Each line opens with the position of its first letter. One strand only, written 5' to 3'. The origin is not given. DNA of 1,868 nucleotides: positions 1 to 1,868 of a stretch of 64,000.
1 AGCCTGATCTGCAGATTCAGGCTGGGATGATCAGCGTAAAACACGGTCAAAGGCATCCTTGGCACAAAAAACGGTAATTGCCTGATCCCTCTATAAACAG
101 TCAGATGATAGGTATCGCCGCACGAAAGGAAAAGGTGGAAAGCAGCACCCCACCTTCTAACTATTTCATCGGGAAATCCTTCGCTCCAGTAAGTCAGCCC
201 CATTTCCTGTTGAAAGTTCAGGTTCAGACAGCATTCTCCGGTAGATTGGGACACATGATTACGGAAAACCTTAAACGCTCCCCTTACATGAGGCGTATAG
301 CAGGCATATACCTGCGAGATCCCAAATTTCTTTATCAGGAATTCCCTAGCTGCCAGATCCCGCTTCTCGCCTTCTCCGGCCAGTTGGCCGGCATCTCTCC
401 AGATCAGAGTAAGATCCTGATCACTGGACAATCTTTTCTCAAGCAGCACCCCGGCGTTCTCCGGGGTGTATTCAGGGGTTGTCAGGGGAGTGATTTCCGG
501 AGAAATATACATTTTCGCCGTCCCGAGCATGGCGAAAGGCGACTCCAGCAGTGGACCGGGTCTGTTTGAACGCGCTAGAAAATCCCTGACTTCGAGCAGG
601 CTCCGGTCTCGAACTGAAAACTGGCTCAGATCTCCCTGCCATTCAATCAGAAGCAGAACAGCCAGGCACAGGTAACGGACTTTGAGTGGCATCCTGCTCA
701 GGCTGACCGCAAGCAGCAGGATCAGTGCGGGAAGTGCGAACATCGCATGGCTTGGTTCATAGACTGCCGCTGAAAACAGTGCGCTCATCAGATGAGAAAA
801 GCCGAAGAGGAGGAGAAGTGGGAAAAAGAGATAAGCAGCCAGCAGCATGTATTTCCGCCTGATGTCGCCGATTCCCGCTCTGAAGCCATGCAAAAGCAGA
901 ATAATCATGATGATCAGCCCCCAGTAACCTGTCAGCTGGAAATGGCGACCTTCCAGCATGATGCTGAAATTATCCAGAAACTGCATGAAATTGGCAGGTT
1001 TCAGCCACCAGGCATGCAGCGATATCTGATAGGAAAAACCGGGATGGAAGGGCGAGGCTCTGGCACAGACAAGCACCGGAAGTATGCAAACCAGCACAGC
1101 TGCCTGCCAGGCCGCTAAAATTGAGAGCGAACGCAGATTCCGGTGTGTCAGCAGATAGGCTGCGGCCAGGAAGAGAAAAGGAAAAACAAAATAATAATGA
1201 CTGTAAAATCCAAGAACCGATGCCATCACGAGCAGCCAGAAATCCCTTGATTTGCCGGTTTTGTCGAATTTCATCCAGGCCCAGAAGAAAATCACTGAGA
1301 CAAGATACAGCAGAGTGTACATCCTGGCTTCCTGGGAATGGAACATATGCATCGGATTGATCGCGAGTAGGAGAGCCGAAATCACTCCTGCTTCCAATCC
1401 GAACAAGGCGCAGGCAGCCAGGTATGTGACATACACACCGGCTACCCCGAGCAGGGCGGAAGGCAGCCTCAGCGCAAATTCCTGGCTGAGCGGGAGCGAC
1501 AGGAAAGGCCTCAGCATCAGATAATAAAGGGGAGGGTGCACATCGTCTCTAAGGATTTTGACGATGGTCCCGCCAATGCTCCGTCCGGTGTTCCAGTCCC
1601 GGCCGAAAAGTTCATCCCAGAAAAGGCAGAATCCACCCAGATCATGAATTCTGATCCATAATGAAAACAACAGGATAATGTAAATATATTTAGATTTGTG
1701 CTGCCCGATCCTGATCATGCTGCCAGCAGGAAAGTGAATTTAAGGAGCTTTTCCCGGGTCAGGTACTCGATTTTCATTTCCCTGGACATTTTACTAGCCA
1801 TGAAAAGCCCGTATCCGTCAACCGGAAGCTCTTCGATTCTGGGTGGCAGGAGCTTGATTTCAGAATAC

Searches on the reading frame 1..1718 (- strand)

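Call 6: search_protein_families(library=pfam, proteins=[window:1-1718:-], max_evalue=1)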
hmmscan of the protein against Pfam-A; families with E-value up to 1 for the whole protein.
window:1-1718:- (572 aa): 2 families
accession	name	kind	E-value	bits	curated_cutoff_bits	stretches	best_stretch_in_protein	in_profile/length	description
PF13231.12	PMT_2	-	1.9e-12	48.1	26.1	1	61-216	2-158/160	Dolichyl-phosphate-mannose-protein mannosyltransferase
PF11028.14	TMEM260-like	-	0.13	12.5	24.2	1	63-190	21-172/179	Protein O-mannosyl-transferase TMEM260-like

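Call 7: search_protein_families(library=ncbifam, proteins=[window:1-1718:-], max_evalue=1)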
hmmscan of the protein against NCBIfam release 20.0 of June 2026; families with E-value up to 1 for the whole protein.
window:1-1718:- (572 aa): 1 family
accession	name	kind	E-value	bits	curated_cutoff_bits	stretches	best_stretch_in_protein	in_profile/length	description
NF052499.1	MnslTaseMT1671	equivalog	1.4e-08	33.7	900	1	58-357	76-364/523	mannosyltransferase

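Call 22: search_solved_structures(query=window:1-1718:-, max_evalue=10)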
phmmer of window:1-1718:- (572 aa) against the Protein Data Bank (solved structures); distinct sequences matched with E-value up to 10: 0.
